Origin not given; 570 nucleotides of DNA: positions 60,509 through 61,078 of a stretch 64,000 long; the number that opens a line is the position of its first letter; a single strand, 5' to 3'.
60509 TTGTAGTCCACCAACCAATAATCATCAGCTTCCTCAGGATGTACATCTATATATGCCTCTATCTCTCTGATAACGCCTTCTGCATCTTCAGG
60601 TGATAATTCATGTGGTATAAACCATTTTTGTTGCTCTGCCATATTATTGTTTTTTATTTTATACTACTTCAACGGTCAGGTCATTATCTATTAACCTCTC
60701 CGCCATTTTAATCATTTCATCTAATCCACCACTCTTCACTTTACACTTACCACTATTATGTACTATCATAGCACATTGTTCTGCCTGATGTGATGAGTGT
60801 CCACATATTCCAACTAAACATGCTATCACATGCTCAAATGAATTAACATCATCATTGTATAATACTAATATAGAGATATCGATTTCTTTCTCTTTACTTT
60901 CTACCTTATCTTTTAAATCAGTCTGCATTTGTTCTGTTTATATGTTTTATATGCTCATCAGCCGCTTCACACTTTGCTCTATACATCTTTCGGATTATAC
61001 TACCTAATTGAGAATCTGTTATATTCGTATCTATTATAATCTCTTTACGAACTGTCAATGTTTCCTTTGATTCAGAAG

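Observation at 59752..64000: Phage-encoded proteostasis module: GroEL, ClpS-like adaptor, Hsp20 and tmRNA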

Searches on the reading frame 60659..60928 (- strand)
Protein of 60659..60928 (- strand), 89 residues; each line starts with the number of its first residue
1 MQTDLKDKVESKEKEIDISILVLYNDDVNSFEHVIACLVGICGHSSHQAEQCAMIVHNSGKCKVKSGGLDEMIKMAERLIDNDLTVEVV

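Call 6: search_protein_families(library=pfam, proteins=[window:60659-60928:-], max_evalue=0.01)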
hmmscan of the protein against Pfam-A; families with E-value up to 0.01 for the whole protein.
window:60659-60928:- (89 aa): 1 family
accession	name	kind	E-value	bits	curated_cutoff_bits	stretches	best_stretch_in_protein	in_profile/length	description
PF02617.22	ClpS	-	5.4e-16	58.6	23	1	21-81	8-68/80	ATP-dependent Clp protease adaptor protein ClpS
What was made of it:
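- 60659..60928 (-): clpS, 89 aa: a Bacteroidota-type N-degron adaptor homologue. PF02617 58.6 bits (call 6).
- Checked: ClpS: 60659..60928 (-) scores 58.6 bits against PF02617 (gathering score 23) (call 6).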

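Call 16: search_dna_similar(query=window:60659-60928:-, collection=phages, mode=protein, max_rows=40, max_evalue=0.001)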
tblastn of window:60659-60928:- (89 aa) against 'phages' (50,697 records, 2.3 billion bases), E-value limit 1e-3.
Records with a match: 3; places in all: 3; records where one place covers at least 80% of the query: 2.
Best place of each record, by identity: <60% 3.
By first word of the organism name: uncultured 3.
By host as written in the record: - 3.
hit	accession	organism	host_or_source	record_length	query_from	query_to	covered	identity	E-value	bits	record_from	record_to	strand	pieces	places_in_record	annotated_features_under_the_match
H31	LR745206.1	uncultured phage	metagenomic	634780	1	86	97%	45.5%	2e-12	66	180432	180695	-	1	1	record has no annotation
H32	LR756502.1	uncultured phage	metagenomic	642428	1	79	89%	46.9%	3e-15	74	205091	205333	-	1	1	record has no annotation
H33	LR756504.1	uncultured phage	metagenomic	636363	21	88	76%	47.1%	2e-16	77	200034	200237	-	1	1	record has no annotation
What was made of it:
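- Closest known: Agrobacterium jumbo phage Atu_ph07. Different: Its ClpS is too divergent to be found with this ClpS by tblastn (call 16).
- Checked: This ClpS type is found in 3 (call 16).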

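Call 22: search_protein_families(library=phrogs, max_evalue=0.001, proteins=[window:60659-60928:-])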
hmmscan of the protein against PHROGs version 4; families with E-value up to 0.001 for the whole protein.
window:60659-60928:- (89 aa): 1 family
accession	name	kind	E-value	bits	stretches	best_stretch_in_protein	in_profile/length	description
phrog_27368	-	other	2.2e-06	28.6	1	2-64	6-68/102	ATP-dependent protease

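Call 23: search_protein_families(library=ncbifam, max_evalue=0.001, proteins=[window:60659-60928:-])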
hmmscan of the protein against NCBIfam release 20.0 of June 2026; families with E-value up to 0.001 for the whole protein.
window:60659-60928:- (89 aa): 6 families
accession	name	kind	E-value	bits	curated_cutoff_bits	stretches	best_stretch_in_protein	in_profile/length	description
NF009562.0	PRK13019.1-2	equivalog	2.3e-08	34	160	1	6-86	9-89/95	ATP-dependent Clp protease adapter ClpS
NF000668.1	PRK00033.1-1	equivalog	2.5e-07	30.7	86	1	20-80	6-66/77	ATP-dependent Clp protease adapter ClpS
NF009563.0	PRK13019.1-3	equivalog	3.2e-07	30.2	117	1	12-85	21-94/101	ATP-dependent Clp protease adapter ClpS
NF009565.0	PRK13019.1-5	equivalog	4.9e-07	29.7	158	1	21-85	26-91/98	ATP-dependent Clp protease adapter ClpS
NF000671.1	PRK00033.1-4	equivalog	4.7e-05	23.4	107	1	21-85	19-84/91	ATP-dependent Clp protease adapter ClpS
NF000669.1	PRK00033.1-2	equivalog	0.00056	19.9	149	1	12-63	9-60/94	ATP-dependent Clp protease adapter ClpS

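Call 24: search_solved_structures(query=window:60659-60928:-, max_evalue=0.01, show_alignments=3)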
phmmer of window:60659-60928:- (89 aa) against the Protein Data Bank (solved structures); distinct sequences matched with E-value up to 0.01: 7.
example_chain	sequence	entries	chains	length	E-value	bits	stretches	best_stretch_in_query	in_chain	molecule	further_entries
5i9f_A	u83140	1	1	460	1.6e-08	37.8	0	60-88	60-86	pentatricopeptide repeat protein dPPR-U10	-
5i9h_A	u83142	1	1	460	4.6e-08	36.4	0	60-88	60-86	pentatricopeptide repeat protein dPPR-U8G2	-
5i9g_C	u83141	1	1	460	1.1e-07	35.2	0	60-88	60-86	pentatricopeptide repeat protein dPPR-U8C2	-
5i9d_A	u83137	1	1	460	1.2e-07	35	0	60-88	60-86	pentatricopeptide repeat protein dPPR-U8A2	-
4o2x_A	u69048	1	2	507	2.2e-05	27.9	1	8-89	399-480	Maltose-binding periplasmic protein, ATP-dependent Clp protease adaptor protein ClpS conta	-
9ayn_A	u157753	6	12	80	0.0055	20.2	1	20-72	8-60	ATP-dependent Clp protease adapter protein ClpS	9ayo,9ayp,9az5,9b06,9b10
9b1p_A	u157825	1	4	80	0.0059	20.1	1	20-72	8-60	ATP-dependent Clp protease adapter protein ClpS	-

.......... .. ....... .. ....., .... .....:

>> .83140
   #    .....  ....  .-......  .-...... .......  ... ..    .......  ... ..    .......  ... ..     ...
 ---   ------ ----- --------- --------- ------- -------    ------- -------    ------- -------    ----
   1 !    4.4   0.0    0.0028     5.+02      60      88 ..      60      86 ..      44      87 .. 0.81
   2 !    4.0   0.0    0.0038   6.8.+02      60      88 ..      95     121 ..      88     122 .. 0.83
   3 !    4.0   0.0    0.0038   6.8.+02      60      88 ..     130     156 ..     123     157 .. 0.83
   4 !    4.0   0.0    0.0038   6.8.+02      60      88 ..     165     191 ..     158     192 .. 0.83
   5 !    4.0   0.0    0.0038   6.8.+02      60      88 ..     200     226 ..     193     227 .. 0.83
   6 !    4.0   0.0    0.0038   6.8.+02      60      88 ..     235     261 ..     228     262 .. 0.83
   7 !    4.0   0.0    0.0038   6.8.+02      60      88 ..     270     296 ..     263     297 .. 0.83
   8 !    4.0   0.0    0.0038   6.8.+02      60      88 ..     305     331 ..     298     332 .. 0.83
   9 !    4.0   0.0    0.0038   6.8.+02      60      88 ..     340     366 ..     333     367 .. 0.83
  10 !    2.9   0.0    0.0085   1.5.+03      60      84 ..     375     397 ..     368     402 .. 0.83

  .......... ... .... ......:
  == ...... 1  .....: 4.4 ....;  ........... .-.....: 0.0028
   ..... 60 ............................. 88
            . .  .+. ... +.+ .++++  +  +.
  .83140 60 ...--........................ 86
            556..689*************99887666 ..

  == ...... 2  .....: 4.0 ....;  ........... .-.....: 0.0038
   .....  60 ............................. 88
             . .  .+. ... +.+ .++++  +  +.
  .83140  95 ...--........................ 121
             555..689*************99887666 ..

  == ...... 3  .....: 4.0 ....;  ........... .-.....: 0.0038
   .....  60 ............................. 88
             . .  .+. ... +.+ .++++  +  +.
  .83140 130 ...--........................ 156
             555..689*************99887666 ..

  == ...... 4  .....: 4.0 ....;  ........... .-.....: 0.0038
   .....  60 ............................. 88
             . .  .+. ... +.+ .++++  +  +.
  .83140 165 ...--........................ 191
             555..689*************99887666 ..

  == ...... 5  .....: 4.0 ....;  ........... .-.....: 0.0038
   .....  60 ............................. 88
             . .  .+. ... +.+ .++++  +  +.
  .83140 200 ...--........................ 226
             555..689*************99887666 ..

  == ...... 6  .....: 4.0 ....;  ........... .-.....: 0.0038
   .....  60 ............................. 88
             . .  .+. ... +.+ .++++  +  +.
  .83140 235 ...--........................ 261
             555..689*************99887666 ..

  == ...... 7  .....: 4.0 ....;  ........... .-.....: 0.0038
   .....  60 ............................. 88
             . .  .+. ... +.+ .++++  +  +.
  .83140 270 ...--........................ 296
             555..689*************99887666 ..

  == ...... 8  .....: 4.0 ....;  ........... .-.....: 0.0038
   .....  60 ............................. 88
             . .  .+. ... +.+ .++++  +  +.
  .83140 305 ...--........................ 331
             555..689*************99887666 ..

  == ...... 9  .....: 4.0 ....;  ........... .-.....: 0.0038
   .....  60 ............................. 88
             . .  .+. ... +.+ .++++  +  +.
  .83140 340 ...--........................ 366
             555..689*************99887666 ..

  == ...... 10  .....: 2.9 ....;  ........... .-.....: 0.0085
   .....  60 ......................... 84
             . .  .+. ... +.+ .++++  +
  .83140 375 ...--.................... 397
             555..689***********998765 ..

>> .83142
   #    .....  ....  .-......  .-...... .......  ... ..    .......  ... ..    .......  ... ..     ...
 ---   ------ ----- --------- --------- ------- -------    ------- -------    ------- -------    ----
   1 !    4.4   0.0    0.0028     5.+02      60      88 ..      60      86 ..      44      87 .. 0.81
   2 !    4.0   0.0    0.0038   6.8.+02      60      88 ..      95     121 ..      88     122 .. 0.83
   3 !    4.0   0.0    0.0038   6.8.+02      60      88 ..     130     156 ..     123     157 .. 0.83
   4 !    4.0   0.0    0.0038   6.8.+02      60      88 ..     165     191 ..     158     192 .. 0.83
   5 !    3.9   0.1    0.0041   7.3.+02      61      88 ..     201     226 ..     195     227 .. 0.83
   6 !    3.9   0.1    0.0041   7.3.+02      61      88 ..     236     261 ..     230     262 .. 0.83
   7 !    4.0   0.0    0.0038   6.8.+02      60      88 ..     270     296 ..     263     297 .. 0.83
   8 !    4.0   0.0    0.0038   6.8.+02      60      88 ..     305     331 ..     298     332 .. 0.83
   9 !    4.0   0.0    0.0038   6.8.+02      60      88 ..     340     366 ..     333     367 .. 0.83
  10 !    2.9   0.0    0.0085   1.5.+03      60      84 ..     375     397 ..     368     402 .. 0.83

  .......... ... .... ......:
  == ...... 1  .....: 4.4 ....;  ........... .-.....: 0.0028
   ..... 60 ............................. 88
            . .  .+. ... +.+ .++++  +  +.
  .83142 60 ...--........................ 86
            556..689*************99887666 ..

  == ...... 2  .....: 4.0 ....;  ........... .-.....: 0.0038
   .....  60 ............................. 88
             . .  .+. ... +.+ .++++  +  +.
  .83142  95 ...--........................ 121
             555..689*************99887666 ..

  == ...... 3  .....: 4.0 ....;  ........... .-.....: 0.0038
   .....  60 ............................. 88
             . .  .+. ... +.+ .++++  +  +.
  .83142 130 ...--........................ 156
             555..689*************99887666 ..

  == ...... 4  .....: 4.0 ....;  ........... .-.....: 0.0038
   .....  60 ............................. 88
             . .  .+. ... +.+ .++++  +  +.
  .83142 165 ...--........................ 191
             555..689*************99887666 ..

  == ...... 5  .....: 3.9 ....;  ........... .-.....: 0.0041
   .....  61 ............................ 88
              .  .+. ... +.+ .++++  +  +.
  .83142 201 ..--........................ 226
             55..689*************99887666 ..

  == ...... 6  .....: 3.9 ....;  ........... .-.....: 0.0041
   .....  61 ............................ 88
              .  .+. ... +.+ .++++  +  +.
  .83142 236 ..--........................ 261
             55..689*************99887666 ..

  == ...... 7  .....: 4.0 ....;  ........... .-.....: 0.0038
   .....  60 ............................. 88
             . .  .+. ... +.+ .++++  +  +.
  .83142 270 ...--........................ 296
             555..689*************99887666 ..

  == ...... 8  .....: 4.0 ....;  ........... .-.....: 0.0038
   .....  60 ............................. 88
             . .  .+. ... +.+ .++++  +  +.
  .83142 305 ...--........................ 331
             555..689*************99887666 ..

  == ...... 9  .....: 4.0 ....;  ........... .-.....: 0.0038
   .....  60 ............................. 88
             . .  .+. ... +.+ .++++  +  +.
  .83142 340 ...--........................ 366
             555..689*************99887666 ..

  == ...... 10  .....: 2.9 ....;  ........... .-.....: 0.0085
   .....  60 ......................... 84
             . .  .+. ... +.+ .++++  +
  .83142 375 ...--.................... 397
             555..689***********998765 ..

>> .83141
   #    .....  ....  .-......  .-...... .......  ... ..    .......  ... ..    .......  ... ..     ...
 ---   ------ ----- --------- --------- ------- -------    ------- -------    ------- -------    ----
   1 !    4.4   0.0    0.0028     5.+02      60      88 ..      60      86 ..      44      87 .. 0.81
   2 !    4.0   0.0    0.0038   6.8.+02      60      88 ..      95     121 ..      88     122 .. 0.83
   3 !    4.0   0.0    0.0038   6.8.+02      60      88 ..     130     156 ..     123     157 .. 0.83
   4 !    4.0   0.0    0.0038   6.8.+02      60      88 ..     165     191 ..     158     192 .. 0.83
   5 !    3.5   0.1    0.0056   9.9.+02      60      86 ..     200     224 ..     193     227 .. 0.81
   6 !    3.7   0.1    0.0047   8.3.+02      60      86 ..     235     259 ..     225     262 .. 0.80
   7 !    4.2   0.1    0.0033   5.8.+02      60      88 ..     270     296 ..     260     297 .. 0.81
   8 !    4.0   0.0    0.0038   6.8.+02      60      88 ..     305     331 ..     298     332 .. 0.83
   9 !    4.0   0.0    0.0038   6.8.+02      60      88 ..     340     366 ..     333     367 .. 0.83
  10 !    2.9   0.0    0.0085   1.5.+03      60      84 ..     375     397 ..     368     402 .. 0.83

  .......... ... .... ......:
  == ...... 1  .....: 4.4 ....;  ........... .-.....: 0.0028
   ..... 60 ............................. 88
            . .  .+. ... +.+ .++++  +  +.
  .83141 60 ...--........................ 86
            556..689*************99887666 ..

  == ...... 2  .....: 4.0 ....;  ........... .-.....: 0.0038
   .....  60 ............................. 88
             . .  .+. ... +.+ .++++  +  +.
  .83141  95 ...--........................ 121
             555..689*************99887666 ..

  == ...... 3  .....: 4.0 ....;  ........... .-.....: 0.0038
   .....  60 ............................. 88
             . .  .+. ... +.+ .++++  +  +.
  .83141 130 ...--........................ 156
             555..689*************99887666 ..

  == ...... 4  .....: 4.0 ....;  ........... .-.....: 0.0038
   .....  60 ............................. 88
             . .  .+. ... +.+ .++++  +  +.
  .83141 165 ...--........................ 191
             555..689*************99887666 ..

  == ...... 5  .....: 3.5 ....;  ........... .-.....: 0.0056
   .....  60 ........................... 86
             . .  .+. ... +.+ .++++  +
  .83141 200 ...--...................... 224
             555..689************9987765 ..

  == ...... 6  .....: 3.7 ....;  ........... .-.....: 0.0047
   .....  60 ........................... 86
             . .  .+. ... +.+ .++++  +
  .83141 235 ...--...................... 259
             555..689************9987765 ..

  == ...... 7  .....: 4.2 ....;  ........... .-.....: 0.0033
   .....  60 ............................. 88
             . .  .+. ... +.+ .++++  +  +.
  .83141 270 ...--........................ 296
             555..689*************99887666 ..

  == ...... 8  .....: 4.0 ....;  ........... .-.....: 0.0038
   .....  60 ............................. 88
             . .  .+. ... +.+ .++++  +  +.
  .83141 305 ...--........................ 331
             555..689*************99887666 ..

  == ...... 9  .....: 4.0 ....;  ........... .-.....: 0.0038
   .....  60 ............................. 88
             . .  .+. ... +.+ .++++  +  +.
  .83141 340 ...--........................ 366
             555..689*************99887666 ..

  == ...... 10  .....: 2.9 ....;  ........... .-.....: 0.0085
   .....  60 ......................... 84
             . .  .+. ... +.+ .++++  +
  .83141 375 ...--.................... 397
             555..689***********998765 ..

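Call 25: find_homologous_proteins(query=window:60659-60928:-, max_evalue=0.001)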
Query window:60659-60928:- (89 aa): 59 proteins with E <= 0.001 among 59 candidates.
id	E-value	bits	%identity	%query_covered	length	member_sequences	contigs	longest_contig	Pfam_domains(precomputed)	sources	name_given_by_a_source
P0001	1.5e-47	177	93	100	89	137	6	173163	PF02617.23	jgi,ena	jgi:ATP-dependent Clp protease adaptor protein ClpS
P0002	3.8e-43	163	83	100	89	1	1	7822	PF02617.23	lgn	-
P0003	4.6e-43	162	84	100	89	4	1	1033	PF02617.23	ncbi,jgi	jgi:ATP-dependent Clp protease adaptor protein ClpS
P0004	1.7e-42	160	83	100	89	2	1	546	PF02617.23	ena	-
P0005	3.4e-42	160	83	100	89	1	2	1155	PF02617.23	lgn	-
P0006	6.9e-42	159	81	100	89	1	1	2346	PF02617.23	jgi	jgi:ATP-dependent Clp protease adaptor protein ClpS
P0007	2.4e-41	157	82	100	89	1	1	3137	PF02617.23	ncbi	-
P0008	7.3e-41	155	80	100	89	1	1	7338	PF02617.23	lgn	-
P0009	5.0e-28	114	98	63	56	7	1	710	PF02617.23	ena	-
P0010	2.7e-27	112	85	69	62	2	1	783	PF02617.23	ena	-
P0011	8.2e-21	91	59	76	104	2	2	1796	PF02617.23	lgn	-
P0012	1.8e-19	87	52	85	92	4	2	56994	PF02617.23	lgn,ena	-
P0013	1.9e-18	84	60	81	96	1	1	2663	PF02617.23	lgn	-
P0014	2.3e-18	84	57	76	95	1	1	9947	PF02617.23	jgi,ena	jgi:ATP-dependent Clp protease adaptor protein ClpS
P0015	3.6e-18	83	57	76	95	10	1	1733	PF02617.23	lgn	-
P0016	4.3e-18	83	59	79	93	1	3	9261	PF02617.23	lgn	-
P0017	4.8e-18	83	57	76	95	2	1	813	PF02617.23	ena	-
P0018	5.2e-18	82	46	94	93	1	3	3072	PF02617.23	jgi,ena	-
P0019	8.0e-18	82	57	79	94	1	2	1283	PF02617.23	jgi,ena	-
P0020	1.1e-17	81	59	76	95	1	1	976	PF02617.23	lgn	-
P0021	1.6e-17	81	58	73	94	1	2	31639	PF02617.23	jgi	-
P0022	2.2e-17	80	53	76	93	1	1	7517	PF02617.23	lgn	-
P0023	2.3e-17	80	54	76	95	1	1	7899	PF02617.23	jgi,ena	-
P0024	8.0e-17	79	52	94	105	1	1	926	PF02617.23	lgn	-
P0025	1.4e-16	78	53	76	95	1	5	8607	PF02617.23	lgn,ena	-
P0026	2.8e-16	77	58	74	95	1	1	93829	PF02617.23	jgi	jgi:ATP-dependent Clp protease adaptor protein ClpS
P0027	3.2e-16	77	53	84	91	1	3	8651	PF02617.23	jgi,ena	-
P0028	3.3e-16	77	73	55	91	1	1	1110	PF02617.23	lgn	-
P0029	3.5e-16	77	52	82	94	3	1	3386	PF02617.23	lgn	-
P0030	3.8e-16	77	48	94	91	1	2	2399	PF02617.23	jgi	jgi:ATP-dependent Clp protease adaptor protein ClpS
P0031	4.0e-16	76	62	71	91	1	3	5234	PF02617.23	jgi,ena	jgi:ATP-dependent Clp protease adaptor protein ClpS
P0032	4.3e-16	76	62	69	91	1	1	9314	PF02617.23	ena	-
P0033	5.1e-16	76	53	76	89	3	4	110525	PF02617.23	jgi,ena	jgi:ATP-dependent Clp protease adaptor protein ClpS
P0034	6.3e-16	76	59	76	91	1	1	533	PF02617.23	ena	-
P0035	6.5e-16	76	59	76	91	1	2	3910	PF02617.23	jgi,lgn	jgi:ATP-dependent Clp protease adaptor protein ClpS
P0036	7.6e-16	76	59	69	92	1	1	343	PF02617.23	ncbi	-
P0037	8.1e-16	76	47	99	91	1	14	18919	PF02617.23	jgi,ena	-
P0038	1.2e-15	75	56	76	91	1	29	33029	PF02617.23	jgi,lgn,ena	jgi:ATP-dependent Clp protease adaptor protein ClpS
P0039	1.2e-15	75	62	69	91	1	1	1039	PF02617.23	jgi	jgi:ATP-dependent Clp protease adaptor protein ClpS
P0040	1.6e-15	75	53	81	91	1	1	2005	PF02617.23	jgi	jgi:ATP-dependent Clp protease adaptor protein ClpS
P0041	1.6e-15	75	53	76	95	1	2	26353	PF02617.23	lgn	-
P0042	1.6e-15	75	61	70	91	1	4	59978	PF02617.23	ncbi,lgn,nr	ncbi:MAG TPA: ATP-dependent Clp protease adaptor ClpS [Bacteroidales bacterium]|nr:ATP-dependent Clp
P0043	1.9e-15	74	62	69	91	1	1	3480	PF02617.23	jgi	jgi:ATP-dependent Clp protease adaptor protein ClpS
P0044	2.5e-15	74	54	76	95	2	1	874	PF02617.23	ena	-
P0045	2.7e-15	74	57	73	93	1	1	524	PF02617.23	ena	-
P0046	2.9e-15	74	61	69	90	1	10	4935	PF02617.23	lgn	-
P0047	3.0e-15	74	45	97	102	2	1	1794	PF02617.23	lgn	-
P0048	3.0e-15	74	63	66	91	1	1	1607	PF02617.23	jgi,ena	-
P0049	4.3e-15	73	47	88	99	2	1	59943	PF02617.23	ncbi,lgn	ncbi:MAG: ATP-dependent Clp protease adaptor ClpS [Chitinophagaceae bacterium]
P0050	5.2e-15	73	63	66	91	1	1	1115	PF02617.23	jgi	-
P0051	6.2e-15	73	59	69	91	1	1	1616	PF02617.23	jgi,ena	-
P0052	2.5e-14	71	48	84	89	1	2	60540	PF02617.23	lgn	-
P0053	2.9e-14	71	49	76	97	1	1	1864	PF02617.23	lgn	-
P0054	1.0e-11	62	57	57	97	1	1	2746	PF02617.23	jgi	jgi:ATP-dependent Clp protease adaptor protein ClpS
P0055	2.0e-8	52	53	62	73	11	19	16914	PF02617.23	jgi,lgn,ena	jgi:ATP-dependent Clp protease adaptor protein ClpS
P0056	3.1e-7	48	50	61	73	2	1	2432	PF02617.23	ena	-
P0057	3.7e-7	48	45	76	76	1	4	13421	PF02617.23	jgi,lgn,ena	-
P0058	4.0e-7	48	50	61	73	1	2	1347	PF02617.23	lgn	-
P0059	5.5e-5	41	45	76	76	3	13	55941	PF02617.23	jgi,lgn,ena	-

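Call 38: predict_structure(alignment_id=A1)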
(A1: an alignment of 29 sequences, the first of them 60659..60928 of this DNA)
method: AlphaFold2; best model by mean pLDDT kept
length: 89 residues; sequences in the alignment: 29
mean_pLDDT: 86.4   pTM: 0.72
mean pLDDT of the five models: 86.4, 86.2, 82.7, 82.4, 82.4
residues with pLDDT >= 90: 68; 70-90: 5; 50-70: 2; < 50: 14
segments of 3 or more residues with pLDDT < 50: 1-14
pLDDT, mean of each block of 10 residues (from residue 1): 41 64 93 97 98 97 95 97 97
secondary structure, 60 per line:
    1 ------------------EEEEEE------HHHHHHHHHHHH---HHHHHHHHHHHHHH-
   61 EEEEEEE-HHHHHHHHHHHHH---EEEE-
elements in order: E19-24 H31-42 H46-59 E61-67 H69-81 E85-88
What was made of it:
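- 60659..60928 (-): AF2 pLDDT 86 with a disordered N-terminal 14 residues (call 38).
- On ClpS (PF02617): AF2 core pLDDT is above 93 (call 38).
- Checked: The AlphaFold model has pLDDT 86 (call 38).
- The disordered N-terminal extension used for substrate hand-off is present (call 38).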
